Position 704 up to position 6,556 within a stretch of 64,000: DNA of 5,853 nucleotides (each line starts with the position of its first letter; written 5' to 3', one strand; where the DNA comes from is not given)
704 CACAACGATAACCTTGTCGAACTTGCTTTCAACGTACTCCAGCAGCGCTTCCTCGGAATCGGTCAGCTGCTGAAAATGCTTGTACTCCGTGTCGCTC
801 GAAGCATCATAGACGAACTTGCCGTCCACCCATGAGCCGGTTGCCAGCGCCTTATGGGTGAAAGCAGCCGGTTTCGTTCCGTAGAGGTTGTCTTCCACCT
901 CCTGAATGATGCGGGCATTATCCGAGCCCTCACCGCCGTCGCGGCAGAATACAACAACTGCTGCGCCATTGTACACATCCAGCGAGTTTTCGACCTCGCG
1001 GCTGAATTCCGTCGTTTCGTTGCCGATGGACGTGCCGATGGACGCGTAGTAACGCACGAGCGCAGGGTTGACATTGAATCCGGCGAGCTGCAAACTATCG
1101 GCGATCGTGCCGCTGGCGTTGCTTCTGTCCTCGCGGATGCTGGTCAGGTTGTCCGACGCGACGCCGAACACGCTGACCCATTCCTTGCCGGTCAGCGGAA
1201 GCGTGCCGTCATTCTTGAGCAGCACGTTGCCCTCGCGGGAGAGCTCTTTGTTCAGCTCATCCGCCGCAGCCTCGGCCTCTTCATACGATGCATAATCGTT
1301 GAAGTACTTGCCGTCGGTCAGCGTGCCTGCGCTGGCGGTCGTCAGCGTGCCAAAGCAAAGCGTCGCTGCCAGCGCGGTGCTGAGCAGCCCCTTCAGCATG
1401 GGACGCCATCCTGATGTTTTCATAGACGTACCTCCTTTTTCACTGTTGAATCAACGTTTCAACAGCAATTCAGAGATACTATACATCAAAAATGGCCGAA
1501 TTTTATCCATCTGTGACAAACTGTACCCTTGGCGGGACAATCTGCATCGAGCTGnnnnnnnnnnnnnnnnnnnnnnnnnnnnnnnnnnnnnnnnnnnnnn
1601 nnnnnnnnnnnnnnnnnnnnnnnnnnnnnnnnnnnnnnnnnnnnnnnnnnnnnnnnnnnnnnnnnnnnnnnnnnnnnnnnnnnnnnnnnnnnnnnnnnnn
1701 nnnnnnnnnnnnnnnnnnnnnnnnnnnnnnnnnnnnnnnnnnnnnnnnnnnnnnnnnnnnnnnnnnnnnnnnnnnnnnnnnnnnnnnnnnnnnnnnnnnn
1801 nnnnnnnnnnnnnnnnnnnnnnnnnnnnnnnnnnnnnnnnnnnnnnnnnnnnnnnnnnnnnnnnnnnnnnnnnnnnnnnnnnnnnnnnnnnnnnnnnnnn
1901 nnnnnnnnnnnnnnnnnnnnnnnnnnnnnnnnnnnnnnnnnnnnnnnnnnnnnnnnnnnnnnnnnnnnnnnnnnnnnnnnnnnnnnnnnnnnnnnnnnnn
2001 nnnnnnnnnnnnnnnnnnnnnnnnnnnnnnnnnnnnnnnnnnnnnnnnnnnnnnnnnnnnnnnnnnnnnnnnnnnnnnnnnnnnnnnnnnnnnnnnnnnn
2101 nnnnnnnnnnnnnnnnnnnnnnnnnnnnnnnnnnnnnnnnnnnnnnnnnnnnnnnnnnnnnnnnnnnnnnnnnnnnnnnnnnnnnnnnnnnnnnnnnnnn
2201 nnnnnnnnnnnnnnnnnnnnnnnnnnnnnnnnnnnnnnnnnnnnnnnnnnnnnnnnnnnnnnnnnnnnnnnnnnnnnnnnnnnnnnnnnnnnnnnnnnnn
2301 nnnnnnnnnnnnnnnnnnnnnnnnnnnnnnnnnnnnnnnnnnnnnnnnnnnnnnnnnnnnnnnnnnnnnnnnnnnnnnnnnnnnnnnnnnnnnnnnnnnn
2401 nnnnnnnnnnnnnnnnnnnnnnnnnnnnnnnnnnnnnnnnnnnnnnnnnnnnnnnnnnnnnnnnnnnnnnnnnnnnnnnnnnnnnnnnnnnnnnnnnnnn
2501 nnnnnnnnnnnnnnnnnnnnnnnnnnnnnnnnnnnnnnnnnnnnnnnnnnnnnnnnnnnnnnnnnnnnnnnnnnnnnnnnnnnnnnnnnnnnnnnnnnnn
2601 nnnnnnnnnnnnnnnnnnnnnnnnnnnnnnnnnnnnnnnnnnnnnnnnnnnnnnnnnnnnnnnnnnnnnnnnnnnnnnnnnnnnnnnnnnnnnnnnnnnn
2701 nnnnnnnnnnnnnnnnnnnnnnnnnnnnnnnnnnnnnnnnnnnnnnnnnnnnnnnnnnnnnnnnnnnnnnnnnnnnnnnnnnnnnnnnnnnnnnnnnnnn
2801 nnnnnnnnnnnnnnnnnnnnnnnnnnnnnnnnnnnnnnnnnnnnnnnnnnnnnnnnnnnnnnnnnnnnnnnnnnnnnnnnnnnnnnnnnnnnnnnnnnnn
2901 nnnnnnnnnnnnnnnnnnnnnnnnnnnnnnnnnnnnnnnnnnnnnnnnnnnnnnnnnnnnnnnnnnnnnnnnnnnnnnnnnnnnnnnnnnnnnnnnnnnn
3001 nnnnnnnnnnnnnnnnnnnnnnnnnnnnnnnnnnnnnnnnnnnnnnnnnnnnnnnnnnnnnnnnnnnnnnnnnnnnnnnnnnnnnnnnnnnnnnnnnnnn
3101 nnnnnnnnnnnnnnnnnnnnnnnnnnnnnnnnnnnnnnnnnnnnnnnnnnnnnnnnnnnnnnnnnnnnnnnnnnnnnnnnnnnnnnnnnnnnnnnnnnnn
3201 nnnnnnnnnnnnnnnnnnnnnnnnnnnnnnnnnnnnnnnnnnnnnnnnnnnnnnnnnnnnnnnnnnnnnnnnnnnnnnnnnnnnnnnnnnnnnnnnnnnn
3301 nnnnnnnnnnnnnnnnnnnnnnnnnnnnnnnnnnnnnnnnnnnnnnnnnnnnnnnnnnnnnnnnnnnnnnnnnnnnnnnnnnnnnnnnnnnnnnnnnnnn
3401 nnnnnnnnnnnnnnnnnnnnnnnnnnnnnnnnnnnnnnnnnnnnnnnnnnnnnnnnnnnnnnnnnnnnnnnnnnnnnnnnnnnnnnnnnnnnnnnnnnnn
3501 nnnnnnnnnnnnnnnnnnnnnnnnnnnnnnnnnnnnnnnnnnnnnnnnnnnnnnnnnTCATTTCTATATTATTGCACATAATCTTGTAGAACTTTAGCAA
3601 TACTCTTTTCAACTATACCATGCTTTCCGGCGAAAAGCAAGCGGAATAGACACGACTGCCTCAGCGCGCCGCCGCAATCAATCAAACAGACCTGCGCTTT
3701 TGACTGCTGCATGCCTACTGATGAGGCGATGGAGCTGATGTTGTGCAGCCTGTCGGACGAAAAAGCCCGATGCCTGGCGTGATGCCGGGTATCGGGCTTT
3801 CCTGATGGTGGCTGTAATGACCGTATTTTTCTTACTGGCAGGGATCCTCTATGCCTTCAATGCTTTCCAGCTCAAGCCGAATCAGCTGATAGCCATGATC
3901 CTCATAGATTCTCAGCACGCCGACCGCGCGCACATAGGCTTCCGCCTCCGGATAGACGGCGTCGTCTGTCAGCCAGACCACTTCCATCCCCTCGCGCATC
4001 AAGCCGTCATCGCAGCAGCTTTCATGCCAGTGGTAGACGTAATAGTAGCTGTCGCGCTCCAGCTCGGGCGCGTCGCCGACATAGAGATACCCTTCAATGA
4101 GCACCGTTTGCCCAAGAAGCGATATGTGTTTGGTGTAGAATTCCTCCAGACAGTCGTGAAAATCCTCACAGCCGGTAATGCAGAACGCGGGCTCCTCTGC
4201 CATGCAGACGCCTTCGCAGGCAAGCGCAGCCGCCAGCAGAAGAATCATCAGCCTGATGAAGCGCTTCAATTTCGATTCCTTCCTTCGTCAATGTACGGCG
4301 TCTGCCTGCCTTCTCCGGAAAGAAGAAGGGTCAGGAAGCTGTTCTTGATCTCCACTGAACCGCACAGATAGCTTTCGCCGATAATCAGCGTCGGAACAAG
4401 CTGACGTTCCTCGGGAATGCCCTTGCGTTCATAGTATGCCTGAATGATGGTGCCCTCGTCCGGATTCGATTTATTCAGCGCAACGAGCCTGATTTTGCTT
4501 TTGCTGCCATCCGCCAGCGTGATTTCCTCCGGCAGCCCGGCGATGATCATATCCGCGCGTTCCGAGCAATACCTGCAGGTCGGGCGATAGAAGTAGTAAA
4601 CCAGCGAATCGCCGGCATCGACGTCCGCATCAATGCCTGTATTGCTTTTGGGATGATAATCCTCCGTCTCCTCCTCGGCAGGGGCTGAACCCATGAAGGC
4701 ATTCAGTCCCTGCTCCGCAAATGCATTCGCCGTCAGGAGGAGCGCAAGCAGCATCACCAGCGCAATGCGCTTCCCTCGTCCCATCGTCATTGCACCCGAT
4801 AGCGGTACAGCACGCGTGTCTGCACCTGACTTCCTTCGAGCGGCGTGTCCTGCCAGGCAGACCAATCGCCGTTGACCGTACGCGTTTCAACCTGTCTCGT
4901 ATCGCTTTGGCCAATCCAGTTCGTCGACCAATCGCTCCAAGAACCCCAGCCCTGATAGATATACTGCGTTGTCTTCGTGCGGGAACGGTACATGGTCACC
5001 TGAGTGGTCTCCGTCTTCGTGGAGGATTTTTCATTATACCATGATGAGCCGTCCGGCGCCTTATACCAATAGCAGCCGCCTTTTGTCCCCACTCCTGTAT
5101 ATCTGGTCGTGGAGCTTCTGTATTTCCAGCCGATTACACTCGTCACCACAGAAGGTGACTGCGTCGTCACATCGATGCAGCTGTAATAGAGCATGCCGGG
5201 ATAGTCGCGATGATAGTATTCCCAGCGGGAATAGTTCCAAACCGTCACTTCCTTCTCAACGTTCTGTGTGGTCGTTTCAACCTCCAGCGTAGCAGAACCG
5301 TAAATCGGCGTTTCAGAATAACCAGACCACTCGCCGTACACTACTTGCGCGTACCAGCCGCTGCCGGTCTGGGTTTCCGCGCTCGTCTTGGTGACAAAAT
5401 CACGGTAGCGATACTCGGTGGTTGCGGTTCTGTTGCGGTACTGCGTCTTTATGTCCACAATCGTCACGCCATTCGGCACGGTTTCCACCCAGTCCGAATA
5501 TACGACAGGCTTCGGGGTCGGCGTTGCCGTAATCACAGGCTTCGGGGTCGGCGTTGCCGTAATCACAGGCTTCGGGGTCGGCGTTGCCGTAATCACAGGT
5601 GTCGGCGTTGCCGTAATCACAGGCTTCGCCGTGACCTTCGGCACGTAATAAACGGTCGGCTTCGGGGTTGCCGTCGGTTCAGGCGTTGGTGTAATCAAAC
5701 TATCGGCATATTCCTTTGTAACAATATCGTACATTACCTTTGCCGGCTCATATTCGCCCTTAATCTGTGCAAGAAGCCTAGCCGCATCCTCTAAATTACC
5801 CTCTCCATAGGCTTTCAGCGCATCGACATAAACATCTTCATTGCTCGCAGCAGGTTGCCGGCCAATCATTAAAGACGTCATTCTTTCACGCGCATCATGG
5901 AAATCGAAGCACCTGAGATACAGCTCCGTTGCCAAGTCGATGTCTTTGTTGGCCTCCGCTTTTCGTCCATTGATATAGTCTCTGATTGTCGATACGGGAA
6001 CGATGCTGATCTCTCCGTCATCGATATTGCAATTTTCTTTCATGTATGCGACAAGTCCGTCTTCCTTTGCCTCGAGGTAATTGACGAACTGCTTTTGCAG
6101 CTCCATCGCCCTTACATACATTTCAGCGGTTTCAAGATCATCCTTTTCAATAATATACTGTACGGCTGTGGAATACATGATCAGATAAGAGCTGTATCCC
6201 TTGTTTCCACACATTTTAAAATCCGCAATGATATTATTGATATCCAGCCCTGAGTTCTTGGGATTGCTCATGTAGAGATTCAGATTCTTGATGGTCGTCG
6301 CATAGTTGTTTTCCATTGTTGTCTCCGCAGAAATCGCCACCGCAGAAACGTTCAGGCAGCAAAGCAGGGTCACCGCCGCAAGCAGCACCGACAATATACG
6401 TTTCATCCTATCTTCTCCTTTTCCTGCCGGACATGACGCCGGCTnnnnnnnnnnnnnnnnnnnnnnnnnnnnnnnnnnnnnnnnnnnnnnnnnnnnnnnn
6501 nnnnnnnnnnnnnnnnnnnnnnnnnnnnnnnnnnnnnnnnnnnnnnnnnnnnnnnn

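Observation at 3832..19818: Compact, atypical type VIIb secretion locus with only EssC and EsaB as recognisable core parts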

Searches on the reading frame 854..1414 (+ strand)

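Call 7: search_protein_families(library=pfam, max_evalue=0.1, proteins=[window:854-1414:+])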
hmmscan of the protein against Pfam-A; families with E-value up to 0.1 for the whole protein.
window:854-1414:+ (186 aa): 1 family
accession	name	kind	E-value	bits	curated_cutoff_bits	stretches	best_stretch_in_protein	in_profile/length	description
PF02222.28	ATP-grasp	-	0.08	13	27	0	97-152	46-103/179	ATP-grasp domain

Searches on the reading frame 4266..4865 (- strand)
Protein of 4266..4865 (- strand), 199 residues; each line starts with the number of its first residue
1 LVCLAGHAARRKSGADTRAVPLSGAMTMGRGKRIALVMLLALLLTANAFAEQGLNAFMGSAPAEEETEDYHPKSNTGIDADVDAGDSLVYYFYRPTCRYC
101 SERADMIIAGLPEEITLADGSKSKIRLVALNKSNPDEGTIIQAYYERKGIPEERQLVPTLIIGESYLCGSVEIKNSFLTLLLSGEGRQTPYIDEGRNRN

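Call 7: search_protein_families(library=pfam, max_evalue=0.1, proteins=[window:4266-4865:-])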
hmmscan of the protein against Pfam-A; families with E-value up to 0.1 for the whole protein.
window:4266-4865:- (199 aa): 0 families

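Call 9: search_protein_families(library=ncbifam, max_evalue=0.1, proteins=[window:4266-4865:-])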
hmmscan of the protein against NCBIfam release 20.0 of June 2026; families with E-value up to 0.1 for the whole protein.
window:4266-4865:- (199 aa): 2 families
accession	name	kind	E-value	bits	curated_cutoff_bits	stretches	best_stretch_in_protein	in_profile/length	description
NF053656.1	redoxin_TUGYCR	domain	0.0012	18.8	100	1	88-138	30-78/146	TUGYCR motif thioredoxin fold (seleno)protein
TIGR02738.1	TrbB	equivalog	0.0028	17.3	132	1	32-104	2-69/153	type-F conjugative transfer system pilin assembly thiol-disulfide isomerase TrbB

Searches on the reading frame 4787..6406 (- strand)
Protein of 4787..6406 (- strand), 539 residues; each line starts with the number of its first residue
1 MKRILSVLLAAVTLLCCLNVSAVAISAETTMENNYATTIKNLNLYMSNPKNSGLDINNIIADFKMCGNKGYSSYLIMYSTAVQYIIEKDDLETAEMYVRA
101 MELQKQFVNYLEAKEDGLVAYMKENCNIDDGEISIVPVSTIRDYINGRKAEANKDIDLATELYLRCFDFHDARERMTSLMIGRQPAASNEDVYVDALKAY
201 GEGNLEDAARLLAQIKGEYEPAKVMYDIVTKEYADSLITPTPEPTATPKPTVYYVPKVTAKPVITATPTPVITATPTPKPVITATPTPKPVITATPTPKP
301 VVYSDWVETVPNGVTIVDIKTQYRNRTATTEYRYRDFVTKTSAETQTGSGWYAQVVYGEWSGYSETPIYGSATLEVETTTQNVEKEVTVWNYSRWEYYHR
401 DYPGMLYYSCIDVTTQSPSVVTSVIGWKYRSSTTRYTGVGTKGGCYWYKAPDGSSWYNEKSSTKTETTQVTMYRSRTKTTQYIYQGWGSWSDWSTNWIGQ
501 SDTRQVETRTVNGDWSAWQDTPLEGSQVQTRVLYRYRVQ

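Call 7: search_protein_families(library=pfam, max_evalue=0.1, proteins=[window:4787-6406:-])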
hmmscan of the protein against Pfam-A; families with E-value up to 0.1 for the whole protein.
window:4787-6406:- (539 aa): 0 families

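Call 9: search_protein_families(library=ncbifam, max_evalue=0.1, proteins=[window:4787-6406:-])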
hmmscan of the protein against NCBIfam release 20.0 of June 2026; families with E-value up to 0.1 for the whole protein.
window:4787-6406:- (539 aa): 1 family
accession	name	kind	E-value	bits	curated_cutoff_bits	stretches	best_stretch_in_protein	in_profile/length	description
NF008084.0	PRK10819.1-5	equivalog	0.011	15.6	315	1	237-331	52-141/249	TonB system transport protein TonB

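Call 98: search_protein_families(library=padloc, max_evalue=0.01, proteins=[window:4787-6406:-])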
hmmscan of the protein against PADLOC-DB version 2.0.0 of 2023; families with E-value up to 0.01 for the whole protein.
window:4787-6406:- (539 aa): 0 families
